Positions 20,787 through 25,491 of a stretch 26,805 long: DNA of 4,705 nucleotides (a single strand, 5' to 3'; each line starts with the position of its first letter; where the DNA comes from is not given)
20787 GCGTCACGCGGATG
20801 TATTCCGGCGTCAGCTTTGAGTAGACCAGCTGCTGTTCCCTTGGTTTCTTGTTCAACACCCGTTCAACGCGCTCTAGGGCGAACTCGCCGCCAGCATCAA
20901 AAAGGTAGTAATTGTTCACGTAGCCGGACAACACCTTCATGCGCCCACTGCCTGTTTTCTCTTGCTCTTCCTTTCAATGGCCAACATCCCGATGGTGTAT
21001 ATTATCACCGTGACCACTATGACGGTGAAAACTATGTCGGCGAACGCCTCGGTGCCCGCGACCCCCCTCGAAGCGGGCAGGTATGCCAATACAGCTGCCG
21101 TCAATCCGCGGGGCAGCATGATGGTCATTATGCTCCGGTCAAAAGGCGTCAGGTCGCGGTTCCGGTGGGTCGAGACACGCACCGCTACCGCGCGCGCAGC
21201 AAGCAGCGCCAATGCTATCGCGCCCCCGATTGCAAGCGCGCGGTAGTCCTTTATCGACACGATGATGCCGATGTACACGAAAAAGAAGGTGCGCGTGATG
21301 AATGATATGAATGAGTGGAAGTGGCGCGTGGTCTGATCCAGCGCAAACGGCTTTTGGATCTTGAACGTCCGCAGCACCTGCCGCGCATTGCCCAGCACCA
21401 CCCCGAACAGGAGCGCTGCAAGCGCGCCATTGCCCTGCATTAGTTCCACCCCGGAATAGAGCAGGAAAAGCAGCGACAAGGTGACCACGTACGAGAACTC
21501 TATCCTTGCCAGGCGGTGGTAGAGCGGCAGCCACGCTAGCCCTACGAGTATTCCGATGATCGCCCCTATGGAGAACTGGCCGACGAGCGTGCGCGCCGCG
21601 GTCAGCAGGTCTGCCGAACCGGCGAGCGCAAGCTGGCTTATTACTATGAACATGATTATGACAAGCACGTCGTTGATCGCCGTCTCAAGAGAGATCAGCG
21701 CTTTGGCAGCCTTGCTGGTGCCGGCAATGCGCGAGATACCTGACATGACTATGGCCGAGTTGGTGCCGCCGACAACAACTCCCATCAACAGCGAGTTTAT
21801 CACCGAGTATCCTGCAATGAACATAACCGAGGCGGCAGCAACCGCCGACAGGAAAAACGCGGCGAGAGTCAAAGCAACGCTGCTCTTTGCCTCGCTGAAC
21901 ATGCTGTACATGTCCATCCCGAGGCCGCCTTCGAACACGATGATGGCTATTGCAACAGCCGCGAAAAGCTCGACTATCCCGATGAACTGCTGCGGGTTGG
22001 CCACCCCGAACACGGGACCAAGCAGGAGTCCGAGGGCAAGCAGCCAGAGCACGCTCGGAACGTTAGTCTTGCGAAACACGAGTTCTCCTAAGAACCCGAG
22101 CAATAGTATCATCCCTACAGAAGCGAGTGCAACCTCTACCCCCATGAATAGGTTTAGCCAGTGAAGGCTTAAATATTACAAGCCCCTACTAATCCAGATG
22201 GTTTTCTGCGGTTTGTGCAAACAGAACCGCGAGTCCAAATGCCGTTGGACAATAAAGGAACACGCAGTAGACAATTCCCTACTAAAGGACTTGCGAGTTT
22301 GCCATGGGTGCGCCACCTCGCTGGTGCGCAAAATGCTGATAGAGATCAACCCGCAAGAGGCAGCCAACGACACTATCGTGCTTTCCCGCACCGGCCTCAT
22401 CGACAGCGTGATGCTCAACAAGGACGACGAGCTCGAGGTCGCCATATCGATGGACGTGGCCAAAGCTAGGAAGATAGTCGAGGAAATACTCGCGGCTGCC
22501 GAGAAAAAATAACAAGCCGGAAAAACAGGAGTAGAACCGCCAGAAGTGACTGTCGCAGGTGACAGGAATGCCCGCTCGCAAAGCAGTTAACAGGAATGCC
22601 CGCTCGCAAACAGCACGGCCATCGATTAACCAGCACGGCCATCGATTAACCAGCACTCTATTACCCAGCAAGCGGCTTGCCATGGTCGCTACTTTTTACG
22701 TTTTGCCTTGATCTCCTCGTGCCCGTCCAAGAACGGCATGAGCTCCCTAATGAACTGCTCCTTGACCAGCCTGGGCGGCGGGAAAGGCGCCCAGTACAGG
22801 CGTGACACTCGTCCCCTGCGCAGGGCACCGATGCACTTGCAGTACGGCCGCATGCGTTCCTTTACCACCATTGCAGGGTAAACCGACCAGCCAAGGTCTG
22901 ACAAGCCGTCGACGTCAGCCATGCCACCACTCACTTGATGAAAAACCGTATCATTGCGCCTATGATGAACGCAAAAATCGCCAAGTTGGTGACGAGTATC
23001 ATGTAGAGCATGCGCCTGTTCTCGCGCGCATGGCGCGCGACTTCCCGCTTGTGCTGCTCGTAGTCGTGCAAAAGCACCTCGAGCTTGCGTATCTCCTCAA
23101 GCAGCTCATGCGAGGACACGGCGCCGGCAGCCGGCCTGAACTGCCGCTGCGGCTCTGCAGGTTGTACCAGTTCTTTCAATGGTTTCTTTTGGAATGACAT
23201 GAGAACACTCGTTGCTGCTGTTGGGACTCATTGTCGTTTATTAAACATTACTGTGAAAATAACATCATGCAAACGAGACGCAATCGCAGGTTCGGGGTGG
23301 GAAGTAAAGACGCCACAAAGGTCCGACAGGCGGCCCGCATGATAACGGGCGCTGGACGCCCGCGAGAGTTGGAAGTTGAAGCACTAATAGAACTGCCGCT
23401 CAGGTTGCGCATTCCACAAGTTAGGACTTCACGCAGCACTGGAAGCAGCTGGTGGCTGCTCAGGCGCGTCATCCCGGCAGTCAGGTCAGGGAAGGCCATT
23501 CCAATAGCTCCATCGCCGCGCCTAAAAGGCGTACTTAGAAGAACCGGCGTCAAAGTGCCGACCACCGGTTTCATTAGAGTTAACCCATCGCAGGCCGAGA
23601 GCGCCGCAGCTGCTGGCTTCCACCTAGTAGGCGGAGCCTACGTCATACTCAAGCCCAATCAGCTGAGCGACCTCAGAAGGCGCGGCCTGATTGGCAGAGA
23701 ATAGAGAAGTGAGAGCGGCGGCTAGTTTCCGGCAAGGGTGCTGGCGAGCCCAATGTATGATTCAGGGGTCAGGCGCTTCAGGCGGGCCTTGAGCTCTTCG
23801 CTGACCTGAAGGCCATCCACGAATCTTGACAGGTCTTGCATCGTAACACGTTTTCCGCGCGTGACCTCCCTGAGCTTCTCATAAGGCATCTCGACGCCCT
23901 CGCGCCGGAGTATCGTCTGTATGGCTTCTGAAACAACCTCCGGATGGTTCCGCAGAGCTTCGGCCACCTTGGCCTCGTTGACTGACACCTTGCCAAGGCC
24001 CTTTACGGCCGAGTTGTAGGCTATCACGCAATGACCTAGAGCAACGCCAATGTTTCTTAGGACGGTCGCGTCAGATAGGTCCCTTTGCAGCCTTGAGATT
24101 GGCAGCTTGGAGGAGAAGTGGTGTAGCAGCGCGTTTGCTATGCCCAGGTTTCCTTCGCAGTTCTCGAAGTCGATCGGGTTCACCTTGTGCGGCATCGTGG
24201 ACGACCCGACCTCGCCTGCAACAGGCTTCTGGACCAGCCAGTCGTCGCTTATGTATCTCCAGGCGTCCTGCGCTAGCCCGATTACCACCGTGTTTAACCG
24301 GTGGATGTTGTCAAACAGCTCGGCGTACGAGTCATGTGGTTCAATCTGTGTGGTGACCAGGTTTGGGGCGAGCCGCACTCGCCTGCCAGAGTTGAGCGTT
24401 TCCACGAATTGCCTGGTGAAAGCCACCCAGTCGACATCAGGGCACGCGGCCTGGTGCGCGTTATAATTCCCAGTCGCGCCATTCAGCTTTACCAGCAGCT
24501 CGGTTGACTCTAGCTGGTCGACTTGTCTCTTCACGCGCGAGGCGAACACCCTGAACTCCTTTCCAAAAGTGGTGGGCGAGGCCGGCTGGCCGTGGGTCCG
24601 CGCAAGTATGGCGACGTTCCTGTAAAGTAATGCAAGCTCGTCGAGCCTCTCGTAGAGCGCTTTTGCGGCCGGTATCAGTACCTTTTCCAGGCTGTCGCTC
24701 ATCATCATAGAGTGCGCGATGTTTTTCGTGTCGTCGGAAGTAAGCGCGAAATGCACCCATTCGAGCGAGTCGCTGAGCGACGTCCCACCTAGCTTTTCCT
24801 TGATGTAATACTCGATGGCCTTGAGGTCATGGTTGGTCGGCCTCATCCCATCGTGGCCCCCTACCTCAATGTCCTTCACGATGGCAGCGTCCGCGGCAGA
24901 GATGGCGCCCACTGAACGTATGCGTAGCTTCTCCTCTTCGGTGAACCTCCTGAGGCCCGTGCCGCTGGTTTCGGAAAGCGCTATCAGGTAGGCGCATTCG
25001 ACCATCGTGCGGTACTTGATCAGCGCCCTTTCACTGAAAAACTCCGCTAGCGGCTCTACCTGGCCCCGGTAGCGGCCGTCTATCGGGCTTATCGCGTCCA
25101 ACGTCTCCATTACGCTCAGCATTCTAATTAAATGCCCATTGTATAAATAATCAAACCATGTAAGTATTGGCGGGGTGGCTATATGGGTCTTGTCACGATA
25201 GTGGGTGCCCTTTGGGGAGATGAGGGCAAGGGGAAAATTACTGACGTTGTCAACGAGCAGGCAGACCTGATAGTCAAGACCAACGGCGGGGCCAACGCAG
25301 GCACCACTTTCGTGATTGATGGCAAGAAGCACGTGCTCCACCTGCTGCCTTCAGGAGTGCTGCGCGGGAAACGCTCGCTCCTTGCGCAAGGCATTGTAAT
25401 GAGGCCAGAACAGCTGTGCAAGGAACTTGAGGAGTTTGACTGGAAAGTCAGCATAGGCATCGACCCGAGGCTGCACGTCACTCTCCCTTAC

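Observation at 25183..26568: PurA lacking the catalytic His41 equivalent, with further coordinated active-site changes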

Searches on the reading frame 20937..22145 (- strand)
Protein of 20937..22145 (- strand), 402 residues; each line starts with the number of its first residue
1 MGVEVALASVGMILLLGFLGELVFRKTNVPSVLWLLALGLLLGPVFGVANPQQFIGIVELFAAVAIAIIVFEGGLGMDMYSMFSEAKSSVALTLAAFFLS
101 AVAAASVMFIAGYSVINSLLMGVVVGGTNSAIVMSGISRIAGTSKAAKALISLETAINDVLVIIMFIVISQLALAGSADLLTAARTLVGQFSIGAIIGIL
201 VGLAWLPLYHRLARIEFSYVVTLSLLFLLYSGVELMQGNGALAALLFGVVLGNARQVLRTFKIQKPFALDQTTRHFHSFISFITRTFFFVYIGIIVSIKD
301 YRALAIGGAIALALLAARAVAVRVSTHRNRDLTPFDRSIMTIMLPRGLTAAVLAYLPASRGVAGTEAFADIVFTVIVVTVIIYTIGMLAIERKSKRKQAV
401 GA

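Call 3: search_protein_families(library=pfam, proteins=[window:20937-22145:-])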
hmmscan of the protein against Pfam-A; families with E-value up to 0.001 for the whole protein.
window:20937-22145:- (402 aa): 1 family
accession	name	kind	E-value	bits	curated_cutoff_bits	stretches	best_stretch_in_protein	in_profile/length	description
PF00999.27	Na_H_Exchanger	-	1.9e-33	116.3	26.2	1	14-385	4-367/375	Sodium/hydrogen exchanger, transmembrane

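Call 4: search_protein_families(library=ncbifam, proteins=[window:20937-22145:-])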
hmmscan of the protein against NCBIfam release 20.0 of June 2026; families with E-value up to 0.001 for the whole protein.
window:20937-22145:- (402 aa): 3 families
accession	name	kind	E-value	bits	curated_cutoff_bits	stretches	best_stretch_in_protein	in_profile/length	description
NF003716.0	PRK05326.1-3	equivalog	8.6e-33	113.5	355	1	3-387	4-382/499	potassium/proton antiporter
NF003715.0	PRK05326.1-2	equivalog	1.4e-21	76.5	309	1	10-388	11-383/595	potassium/proton antiporter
NF003714.0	PRK05326.1-1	equivalog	6.6e-15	54.5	471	1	25-395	28-391/577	potassium/proton antiporter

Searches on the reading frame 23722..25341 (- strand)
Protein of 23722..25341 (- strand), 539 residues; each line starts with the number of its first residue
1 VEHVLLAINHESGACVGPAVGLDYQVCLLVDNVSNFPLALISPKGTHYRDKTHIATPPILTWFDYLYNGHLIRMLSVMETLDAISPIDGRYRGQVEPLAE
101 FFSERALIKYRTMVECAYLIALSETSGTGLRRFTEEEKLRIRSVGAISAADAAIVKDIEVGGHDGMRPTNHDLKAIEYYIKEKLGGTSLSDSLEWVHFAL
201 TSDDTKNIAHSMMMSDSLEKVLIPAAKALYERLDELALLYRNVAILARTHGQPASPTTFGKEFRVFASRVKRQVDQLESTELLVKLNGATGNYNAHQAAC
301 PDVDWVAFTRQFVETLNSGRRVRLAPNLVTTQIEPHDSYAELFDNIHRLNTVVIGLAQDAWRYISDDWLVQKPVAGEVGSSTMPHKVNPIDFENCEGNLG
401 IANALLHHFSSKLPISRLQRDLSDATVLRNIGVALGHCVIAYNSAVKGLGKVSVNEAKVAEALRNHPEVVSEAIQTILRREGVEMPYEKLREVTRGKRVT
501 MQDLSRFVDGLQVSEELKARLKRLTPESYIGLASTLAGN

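Call 3: search_protein_families(library=pfam, proteins=[window:23722-25341:-])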
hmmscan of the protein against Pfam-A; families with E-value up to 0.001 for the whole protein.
window:23722-25341:- (539 aa): 2 families
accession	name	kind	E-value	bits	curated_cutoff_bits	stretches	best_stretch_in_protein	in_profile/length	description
PF08328.16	ASL_C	-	3.9e-46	156.3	35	1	416-530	1-115/115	Adenylosuccinate lyase C-terminal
PF00206.25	Lyase_1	-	5.8e-41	141.3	27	1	89-397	1-305/312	Lyase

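Call 4: search_protein_families(library=ncbifam, proteins=[window:23722-25341:-])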
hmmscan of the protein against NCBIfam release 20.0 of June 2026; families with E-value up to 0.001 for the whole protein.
window:23722-25341:- (539 aa): 13 families
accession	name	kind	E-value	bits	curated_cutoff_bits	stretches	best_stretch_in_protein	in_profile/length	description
NF006764.0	PRK09285.1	equivalog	2.9e-183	609.4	446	1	78-537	3-452/456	adenylosuccinate lyase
TIGR00928.1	purB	equivalog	2.4e-103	346.3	326.2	1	87-535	1-430/436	adenylosuccinate lyase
NF006500.1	PRK08937.2-4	subfamily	5.3e-19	68.3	626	1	191-537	96-439/448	adenylosuccinate lyase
TIGR02426.1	protocat_pcaB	equivalog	1.2e-17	63.8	355.75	1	186-299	87-198/338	3-carboxy-cis,cis-muconate cycloisomerase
NF052536.2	CoM_syn_XcbD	exception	1.4e-14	53.7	600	1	164-389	73-286/443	3-sulfopropionylcysteine synthase XcbD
NF006554.0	PRK09053.1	equivalog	2.5e-12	46.3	595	1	191-303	98-212/453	3-carboxy-cis,cis-muconate cycloisomerase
TIGR00979.1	fumC_II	equivalog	2.4e-10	39.8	664.75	1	199-394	134-329/458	class II fumarate hydratase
NF008909.0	PRK12273.1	subfamily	3.2e-09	36.2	510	1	208-390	149-330/474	aspartate ammonia-lyase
NF004631.0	PRK05975.1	equivalog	9.7e-09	34.7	371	1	191-301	97-209/352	3-carboxy-cis,cis-muconate cycloisomerase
TIGR00839.1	aspA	equivalog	1.8e-08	33.8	681.2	1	196-390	132-325/468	aspartate ammonia-lyase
NF009089.0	PRK12425.1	equivalog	2.1e-07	30.2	840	1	184-393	120-329/464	class II fumarate hydratase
NF052556.1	NtrsucLyaStm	equivalog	4.3e-07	29.1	650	1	192-390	108-308/466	nitrosuccinate lyase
NF011092.0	PRK14515.1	subfamily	0.00052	19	876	1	175-391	121-335/479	aspartate ammonia-lyase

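Call 52: search_solved_structures(query=window:23722-25110:-, show_alignments=1)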
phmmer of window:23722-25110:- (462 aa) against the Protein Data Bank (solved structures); distinct sequences matched with E-value up to 0.001: 72 (the best 60 are shown).
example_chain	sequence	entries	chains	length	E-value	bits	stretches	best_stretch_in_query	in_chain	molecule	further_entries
2pts_A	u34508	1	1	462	4.3e-135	454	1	2-460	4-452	Adenylosuccinate lyase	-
3gzh_A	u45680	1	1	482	2e-134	451.7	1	2-460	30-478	Adenylosuccinate lyase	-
2ptq_A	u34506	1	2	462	4e-134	450.7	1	2-460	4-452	Adenylosuccinate lyase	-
7t24_A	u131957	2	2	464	8.5e-134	449.7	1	2-458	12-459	Adenylosuccinate lyase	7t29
2ptr_A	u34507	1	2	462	1.1e-133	449.4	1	2-460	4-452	Adenylosuccinate lyase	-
4nsl_A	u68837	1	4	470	2.1e-133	448.4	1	2-460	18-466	Adenylosuccinate lyase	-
3bhg_A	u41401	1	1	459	1.8e-116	392.6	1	3-459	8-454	Adenylosuccinate lyase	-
9bpl_A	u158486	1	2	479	1.1e-112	380.1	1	4-456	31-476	Adenylosuccinate lyase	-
4efc_A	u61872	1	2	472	1.6e-111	376.3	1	4-456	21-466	Adenylosuccinate lyase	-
4mx2_A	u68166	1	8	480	2.6e-111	375.6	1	4-456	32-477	Adenylosuccinate lyase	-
2qga_B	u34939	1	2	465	6.7e-106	357.8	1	2-462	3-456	Adenylosuccinate lyase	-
5e3v_A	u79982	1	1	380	7e-106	357.7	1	2-374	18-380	Adenylosuccinate lyase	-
2hvg_A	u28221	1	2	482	7.7e-106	357.6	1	2-462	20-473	Adenylosuccinate lyase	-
8jbd_A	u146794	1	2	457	9.6e-20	73.9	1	92-354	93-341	Adenylosuccinate lyase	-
1c3c_A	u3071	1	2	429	1.7e-18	69.8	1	91-385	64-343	PROTEIN (ADENYLOSUCCINATE LYASE)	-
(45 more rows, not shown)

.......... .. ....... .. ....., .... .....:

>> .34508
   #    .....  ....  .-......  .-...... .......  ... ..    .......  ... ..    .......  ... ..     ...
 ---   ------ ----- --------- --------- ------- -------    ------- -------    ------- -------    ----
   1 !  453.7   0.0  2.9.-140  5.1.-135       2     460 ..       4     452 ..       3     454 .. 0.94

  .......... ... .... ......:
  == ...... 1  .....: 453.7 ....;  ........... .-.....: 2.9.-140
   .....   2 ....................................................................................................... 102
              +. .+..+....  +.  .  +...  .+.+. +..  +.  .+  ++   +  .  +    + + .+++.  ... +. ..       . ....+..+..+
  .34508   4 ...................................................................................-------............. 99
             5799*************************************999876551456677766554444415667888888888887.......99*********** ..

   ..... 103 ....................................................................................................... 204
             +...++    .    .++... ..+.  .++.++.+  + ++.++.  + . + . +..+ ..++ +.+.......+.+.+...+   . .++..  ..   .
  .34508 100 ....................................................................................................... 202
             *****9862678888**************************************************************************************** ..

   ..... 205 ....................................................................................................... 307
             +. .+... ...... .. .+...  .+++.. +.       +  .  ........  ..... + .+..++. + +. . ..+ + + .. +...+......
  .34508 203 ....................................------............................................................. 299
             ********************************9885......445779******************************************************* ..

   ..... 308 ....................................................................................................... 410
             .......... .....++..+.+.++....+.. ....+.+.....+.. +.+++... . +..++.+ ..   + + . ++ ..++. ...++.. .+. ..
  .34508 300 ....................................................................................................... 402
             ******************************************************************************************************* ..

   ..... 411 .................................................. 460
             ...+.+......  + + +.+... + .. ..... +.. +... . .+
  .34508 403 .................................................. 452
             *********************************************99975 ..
